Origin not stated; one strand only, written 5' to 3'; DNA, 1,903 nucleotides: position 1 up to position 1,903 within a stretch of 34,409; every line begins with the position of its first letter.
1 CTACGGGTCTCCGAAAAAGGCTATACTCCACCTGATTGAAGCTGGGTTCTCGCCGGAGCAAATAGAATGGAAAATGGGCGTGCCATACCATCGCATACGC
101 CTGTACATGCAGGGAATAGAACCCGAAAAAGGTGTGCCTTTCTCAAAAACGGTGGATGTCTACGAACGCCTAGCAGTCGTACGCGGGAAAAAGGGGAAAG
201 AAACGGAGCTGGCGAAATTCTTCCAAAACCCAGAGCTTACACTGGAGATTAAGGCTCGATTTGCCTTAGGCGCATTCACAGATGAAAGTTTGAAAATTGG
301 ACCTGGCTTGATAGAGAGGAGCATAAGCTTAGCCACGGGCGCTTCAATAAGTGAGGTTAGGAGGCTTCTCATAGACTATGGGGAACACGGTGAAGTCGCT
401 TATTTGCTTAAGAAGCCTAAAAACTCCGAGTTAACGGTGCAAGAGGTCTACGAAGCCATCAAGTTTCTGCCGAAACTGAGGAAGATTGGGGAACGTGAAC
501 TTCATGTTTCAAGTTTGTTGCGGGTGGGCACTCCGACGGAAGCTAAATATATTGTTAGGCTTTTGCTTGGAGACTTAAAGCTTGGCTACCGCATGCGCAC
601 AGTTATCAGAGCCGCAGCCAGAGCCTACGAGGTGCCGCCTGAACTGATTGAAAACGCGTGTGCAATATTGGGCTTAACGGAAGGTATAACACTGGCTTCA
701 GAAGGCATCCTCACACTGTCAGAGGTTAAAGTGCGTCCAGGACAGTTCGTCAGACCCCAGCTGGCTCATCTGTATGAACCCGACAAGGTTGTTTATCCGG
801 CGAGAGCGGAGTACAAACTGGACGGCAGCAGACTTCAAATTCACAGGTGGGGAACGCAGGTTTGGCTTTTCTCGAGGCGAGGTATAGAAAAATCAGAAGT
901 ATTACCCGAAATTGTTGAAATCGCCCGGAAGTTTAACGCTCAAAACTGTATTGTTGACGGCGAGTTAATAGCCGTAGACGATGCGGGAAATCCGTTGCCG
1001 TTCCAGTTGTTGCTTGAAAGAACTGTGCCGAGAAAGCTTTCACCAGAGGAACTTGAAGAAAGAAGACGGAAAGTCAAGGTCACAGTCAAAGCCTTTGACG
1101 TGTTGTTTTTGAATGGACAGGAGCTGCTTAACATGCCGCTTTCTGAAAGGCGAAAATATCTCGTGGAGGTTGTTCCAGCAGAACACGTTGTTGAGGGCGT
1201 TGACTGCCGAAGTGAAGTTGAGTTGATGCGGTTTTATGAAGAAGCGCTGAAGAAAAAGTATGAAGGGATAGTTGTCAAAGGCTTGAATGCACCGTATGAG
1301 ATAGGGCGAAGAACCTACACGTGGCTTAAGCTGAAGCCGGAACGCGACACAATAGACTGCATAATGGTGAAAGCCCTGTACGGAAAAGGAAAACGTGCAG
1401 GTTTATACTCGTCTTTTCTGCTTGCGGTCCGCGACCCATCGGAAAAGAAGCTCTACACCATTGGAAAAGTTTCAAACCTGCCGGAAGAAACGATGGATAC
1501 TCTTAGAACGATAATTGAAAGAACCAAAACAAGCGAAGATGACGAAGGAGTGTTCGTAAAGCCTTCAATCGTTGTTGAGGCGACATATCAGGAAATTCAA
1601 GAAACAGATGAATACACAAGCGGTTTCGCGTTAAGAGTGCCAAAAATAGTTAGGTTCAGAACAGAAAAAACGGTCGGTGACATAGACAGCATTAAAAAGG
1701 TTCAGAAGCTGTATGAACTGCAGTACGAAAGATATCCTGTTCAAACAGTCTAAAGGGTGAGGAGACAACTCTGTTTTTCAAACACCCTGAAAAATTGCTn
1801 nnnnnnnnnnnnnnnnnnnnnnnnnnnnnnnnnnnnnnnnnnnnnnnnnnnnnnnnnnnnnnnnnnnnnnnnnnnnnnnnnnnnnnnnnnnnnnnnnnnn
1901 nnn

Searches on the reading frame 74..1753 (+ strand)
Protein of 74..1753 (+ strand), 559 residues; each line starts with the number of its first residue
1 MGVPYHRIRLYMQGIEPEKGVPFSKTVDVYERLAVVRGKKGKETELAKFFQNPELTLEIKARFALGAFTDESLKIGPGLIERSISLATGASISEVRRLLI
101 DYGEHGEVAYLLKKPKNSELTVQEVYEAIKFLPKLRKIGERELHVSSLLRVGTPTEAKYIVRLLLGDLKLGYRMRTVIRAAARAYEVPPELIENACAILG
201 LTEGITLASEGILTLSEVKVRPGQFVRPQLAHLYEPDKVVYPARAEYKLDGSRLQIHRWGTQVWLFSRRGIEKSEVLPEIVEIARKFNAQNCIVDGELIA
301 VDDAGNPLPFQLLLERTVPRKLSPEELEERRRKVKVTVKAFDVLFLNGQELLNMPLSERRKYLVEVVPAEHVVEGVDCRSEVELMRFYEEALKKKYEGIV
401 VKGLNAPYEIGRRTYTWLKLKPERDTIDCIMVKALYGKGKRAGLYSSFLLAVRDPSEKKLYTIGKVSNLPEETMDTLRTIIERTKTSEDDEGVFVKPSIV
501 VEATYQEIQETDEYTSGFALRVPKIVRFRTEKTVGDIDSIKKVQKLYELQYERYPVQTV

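Call 29: list_cluster_members(proteins=[window:74-1753:+, window:3409-4803:-, window:9443-11500:-, window:6753-7064:-, window:26983-27537:-])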
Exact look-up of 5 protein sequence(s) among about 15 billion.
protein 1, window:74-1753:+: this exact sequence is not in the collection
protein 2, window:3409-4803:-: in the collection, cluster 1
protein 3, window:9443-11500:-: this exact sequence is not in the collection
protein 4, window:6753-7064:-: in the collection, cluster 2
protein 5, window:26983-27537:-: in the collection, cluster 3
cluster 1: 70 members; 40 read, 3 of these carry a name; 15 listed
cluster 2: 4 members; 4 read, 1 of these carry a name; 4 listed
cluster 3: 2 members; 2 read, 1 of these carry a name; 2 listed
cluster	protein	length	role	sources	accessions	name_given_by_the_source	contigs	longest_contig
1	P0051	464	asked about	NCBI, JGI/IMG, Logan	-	-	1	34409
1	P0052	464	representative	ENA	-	-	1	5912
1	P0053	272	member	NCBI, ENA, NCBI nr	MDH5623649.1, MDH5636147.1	MAG: type IV toxin-antitoxin system AbiEi family antitoxin domain-containing protein ... | type IV toxin-antitoxin system AbiEi family antitoxin domain-containing protein ...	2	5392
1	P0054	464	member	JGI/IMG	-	predicted transcriptional regulator of viral defense system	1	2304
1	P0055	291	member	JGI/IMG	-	predicted transcriptional regulator of viral defense system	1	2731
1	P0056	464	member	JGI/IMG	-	-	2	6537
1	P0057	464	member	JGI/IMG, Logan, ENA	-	-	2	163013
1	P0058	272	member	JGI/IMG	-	-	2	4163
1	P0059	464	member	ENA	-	-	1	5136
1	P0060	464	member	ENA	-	-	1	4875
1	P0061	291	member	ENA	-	-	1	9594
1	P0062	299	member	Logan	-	-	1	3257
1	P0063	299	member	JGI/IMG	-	-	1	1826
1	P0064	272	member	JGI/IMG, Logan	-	-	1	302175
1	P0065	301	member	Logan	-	-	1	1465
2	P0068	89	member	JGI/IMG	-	hypothetical protein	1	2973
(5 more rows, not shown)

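Call 34: find_encoding_contigs(protein=P0068, flank=5000, max_places=6)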
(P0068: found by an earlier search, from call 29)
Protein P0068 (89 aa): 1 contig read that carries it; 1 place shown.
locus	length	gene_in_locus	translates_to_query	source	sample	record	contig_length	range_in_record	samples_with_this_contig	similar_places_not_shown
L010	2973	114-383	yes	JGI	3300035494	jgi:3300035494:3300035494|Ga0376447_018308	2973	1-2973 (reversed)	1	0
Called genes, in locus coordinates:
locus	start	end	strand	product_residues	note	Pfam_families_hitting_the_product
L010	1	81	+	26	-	?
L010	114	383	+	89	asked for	PF18902:DUF5658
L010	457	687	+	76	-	PF02381:MraZ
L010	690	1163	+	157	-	PF01850:PIN (weak)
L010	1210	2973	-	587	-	PF04675:DNA_ligase_A_N, PF01068:DNA_ligase_A_M, PF04679:DNA_ligase_A_C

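Call 44: find_related_loci(query=window:74-1753:+, collection=genome_contigs, flank=10000)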
Query window:74-1753:+ (559 aa) in genome_contigs; peptide patterns used: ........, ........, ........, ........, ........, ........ (x = any residue, [..] = any of these).
130 stretches matched a pattern; 78 encode a relative of the query (tblastn E <= 1e-3); 76 distinct loci.
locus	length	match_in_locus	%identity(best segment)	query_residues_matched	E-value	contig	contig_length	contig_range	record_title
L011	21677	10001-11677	87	1-559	0e+0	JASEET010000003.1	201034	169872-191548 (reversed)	MAG: Candidatus Bathyarchaeia archaeon isolate Yes46-05 NODE_3_length_201034_cov_45.795640, whole genome shotgun sequenc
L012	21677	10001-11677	81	1-559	0e+0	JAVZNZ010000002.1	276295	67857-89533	MAG: Candidatus Bathyarchaeia archaeon isolate DRTY-6_201912_bins_75 DRTY-6_201912_bins_75_scaffold_2, whole genome shot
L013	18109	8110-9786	81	1-559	0e+0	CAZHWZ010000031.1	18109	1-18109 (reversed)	MAG TPA_asm: uncultured Candidatus Bathyarchaeia archaeon isolate SRP231805_co1_73 genome assembly, contig: NODE_1757_le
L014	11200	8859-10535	80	1-559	0e+0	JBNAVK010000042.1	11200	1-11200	MAG: Candidatus Bathyarchaeales archaeon isolate Kamch4342-D-MF-036 bin74.fa-43, whole genome shotgun sequence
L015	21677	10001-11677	81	1-559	0e+0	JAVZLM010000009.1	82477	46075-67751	MAG: Candidatus Bathyarchaeia archaeon isolate DRTY-6_201907_bins_54 DRTY-6_201907_bins_54_scaffold_9, whole genome shot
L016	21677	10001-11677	80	1-559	0e+0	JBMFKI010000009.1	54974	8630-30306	MAG: Candidatus Bathyarchaeia archaeon isolate KM4336-19 NODE_9_length_54974_cov_10.732973, whole genome shotgun sequenc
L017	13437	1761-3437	80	1-559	0e+0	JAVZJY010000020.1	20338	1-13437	MAG: Candidatus Bathyarchaeia archaeon isolate DRTY-6_201907_bins_103 DRTY-6_201907_bins_103_scaffold_20, whole genome s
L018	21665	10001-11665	80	1-555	0e+0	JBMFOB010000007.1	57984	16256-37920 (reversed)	MAG: Candidatus Bathyarchaeia archaeon isolate KM4338-26 NODE_7_length_57984_cov_8.489595, whole genome shotgun sequence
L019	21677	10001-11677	80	1-559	0e+0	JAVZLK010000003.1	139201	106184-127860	MAG: Candidatus Bathyarchaeia archaeon isolate DRTY-6_201907_bins_50 DRTY-6_201907_bins_50_scaffold_3, whole genome shot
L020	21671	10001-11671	80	1-557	0e+0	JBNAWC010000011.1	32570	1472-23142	MAG: Candidatus Bathyarchaeales archaeon isolate Kamch4342-D-MF-054 bin100.fa-11, whole genome shotgun sequence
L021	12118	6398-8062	81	1-555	0e+0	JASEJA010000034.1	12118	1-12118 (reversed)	MAG: Candidatus Bathyarchaeota archaeon isolate Yes71-20 NODE_1160_length_12118_cov_35.827240, whole genome shotgun sequ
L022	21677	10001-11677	79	1-559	0e+0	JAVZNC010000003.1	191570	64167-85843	MAG: Candidatus Bathyarchaeia archaeon isolate DRTY-6_201912_bins_40 DRTY-6_201912_bins_40_scaffold_3, whole genome shot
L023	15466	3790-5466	79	1-559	0e+0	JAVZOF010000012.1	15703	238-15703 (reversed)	MAG: Candidatus Bathyarchaeia archaeon isolate DRTY-6_201912_bins_84 DRTY-6_201912_bins_84_scaffold_12, whole genome sho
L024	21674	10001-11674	78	2-559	0e+0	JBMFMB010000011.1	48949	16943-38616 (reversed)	MAG: Candidatus Bathyarchaeia archaeon isolate KM4337-10 NODE_11_length_48949_cov_41.649574, whole genome shotgun sequen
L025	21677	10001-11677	79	1-559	0e+0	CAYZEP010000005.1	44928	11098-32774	MAG TPA_asm: uncultured Candidatus Bathyarchaeia archaeon isolate binchicken_co395_78 genome assembly, contig: NODE_69_l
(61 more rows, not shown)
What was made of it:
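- Tried and rejected: A synteny approach through the neighbouring DNA ligase gave 76 Bathyarchaeia loci (call 44).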
